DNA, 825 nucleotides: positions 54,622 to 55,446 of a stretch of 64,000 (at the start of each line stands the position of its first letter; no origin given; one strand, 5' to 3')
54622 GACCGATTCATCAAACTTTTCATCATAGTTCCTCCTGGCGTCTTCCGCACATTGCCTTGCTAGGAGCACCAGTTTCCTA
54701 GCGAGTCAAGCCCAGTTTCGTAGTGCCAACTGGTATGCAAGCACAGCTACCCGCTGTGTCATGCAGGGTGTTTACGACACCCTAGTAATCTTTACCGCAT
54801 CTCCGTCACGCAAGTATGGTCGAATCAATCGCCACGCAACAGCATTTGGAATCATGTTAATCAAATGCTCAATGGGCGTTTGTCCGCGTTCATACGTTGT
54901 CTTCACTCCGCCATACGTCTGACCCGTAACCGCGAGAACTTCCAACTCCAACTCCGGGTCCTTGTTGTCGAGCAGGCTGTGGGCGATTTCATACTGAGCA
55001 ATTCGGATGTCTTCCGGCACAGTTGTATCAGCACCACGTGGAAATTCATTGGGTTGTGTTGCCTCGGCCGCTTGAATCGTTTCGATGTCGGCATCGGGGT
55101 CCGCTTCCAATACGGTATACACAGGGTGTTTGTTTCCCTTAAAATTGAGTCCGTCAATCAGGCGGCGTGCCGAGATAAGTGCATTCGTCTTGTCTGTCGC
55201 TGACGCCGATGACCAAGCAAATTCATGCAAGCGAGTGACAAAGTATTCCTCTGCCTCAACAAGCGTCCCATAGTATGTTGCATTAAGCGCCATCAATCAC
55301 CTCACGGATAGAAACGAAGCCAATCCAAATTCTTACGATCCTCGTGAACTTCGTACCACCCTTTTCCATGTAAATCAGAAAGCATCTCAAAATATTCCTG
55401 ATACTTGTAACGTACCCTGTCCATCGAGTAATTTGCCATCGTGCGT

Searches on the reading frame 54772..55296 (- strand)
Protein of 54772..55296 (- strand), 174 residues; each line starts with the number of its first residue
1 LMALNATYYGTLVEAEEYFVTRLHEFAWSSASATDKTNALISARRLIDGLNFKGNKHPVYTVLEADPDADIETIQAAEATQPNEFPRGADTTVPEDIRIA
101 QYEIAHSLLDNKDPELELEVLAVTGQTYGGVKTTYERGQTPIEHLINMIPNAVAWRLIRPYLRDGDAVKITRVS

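Call 25: search_protein_families(library=phrogs, proteins=[window:54772-55296:-], max_evalue=0.001)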
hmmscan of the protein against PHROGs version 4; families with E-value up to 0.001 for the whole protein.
window:54772-55296:- (174 aa): 1 family
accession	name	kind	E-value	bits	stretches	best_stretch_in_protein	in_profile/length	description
phrog_477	-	connector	2.8e-15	57.6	1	5-167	19-170/220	head-tail adaptor Ad1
